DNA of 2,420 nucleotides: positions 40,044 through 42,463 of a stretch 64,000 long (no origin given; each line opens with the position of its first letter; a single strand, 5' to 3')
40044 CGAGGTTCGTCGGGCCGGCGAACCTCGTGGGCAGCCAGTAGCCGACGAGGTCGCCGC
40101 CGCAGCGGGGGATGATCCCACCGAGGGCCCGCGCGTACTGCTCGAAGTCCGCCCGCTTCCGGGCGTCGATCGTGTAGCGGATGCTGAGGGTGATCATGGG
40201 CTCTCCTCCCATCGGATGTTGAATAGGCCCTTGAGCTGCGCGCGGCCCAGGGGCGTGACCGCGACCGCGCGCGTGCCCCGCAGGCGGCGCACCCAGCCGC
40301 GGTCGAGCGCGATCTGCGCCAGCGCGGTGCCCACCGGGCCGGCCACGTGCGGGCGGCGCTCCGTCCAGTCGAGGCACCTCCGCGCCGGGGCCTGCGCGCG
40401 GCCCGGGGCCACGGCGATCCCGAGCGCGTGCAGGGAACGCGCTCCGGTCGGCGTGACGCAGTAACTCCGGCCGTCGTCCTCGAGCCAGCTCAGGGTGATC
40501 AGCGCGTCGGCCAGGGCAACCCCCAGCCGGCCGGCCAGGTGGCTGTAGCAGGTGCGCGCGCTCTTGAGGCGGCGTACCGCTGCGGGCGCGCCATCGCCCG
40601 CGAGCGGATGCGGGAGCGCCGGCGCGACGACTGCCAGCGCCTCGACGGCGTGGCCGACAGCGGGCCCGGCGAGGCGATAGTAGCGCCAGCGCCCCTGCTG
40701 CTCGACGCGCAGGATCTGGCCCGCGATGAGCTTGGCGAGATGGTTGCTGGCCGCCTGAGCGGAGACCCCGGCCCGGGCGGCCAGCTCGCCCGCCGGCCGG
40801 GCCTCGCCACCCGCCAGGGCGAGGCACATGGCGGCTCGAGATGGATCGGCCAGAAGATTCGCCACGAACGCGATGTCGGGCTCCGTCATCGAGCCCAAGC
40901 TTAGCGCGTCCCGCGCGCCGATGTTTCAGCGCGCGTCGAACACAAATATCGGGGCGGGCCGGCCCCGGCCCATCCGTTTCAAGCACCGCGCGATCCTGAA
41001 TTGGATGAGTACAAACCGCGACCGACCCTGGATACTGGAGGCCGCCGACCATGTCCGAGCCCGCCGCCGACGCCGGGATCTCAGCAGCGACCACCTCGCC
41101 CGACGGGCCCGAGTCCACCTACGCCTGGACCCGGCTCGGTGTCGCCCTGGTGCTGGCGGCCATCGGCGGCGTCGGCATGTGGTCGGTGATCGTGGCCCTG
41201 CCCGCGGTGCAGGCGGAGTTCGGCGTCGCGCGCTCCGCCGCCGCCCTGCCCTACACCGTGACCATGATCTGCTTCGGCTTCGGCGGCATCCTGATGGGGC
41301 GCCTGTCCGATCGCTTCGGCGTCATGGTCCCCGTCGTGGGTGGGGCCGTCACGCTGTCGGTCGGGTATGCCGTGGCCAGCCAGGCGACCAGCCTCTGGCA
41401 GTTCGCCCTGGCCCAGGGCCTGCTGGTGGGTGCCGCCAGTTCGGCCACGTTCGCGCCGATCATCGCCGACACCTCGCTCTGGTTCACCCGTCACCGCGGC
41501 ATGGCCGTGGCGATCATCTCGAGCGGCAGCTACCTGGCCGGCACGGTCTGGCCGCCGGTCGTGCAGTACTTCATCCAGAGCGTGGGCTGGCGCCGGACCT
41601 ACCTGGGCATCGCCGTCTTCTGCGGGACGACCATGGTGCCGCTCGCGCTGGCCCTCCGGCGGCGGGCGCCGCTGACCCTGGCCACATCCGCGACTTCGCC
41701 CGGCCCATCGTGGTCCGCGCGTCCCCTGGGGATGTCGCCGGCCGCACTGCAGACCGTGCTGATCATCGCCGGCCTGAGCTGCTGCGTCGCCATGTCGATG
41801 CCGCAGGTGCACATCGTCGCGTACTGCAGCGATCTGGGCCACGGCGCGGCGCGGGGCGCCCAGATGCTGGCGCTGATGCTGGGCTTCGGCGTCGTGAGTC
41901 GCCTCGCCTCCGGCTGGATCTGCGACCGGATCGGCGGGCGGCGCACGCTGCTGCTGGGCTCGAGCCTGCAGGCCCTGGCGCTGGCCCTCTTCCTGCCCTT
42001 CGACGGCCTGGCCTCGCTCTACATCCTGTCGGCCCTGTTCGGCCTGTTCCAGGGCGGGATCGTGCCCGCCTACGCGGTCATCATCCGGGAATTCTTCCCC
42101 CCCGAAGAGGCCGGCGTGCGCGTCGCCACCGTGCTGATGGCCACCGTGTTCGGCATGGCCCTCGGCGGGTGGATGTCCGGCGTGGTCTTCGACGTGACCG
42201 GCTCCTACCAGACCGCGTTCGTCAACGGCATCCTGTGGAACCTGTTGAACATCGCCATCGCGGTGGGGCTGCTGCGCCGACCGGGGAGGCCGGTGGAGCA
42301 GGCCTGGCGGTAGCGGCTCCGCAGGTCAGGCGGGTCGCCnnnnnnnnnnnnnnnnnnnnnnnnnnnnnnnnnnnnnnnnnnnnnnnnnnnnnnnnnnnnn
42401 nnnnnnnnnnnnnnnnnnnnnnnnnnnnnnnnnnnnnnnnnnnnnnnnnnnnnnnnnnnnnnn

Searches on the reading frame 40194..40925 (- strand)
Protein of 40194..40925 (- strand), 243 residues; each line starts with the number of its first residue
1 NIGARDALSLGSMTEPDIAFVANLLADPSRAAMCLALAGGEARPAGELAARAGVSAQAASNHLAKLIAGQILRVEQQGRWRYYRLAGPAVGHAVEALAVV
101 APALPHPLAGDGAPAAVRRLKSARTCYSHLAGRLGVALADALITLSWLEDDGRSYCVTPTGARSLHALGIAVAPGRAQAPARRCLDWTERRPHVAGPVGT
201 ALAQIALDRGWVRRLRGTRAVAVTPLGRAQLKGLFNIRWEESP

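Call 38: search_protein_families(library=pfam, proteins=[window:40194-40925:-], max_evalue=0.00001)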
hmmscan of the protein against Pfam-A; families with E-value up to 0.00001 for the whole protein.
window:40194-40925:- (243 aa): 1 family
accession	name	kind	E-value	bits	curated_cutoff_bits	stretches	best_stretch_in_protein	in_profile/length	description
PF12840.13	HTH_20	-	1.3e-11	44.7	27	1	25-75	1-51/51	Helix-turn-helix domain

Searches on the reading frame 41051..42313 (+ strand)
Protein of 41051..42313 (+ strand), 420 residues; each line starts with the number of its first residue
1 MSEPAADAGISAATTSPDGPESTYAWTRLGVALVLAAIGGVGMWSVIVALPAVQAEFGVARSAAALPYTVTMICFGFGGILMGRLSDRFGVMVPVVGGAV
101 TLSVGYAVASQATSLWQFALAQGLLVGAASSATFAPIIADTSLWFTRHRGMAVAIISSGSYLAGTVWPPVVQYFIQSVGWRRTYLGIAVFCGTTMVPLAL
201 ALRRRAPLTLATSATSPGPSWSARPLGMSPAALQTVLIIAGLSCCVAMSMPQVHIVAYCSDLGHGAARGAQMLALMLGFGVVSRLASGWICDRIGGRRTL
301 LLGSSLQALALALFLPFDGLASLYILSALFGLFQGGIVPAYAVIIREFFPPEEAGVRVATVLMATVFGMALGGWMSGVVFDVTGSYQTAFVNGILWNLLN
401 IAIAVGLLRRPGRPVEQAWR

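Call 17: search_protein_families(library=ncbifam, proteins=[window:41051-42313:+], max_evalue=0.001)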
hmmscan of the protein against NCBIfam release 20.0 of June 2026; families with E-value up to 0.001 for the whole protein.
window:41051-42313:+ (420 aa): 26 families (the best 25 are shown)
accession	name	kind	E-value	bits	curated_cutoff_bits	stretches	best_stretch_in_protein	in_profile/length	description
NF049980.1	SfMCT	equivalog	1.5e-36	125.9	320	1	30-391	7-373/378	L-lactate MFS transporter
TIGR00893.1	2A0114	subfamily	3.1e-21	75.8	395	2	281-393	43-155/399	D-galactonate transporter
TIGR00890.1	2A0111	subfamily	1.1e-20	74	374.85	1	31-395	7-370/377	oxalate/formate antiport family MFS transporter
TIGR00881.1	2A0104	subfamily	5.4e-15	55.3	407.75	2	46-189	14-158/379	phosphoglycerate transporter protein PgtP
TIGR04259.1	oxa_formateAnti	equivalog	1.8e-13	50.1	335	1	26-416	2-400/405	oxalate/formate MFS antiporter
TIGR00895.1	2A0115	subfamily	1.5e-12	47.2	418.55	2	20-185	10-175/398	aromatic acid/H+ symport family MFS transporter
TIGR00880.1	2_A_01_02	superfamily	1.7e-11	44.4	131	2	285-402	16-133/141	multidrug resistance protein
TIGR00892.1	2A0113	subfamily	2.5e-10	39.7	586.1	1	19-392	11-405/455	monocarboxylate transporter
TIGR00886.1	2A0108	subfamily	5.9e-08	32.2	311.7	1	242-356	12-126/368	NarK family nitrate/nitrite MFS transporter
NF038246.1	bile_salt_MFS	equivalog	1.2e-07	31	400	1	53-396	32-392/408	conjugated bile salt MFS transporter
NF053517.1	HbztTptrPcaK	equivalog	1.5e-07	30.8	770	1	260-404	47-191/437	4-hydroxybenzoate transporter PcaK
NF053813.1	MFS_TcaB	equivalog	1.9e-07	30.2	475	1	34-142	13-123/396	putative multidrug effflux MFS transporter TcaB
NF003024.0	PRK03893.1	subfamily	5.7e-07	28.7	604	1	26-207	20-196/497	sialate:H+ symport family MFS transporter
TIGR00897.2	2A0118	subfamily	5.8e-07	28.8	375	1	28-189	223-388/401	RbtT/DalT/CsbX family MFS transporter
NF033734.1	MFS_ArsJ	equivalog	3.8e-06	26.3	400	1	255-319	24-88/392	organoarsenical effux MFS transporter ArsJ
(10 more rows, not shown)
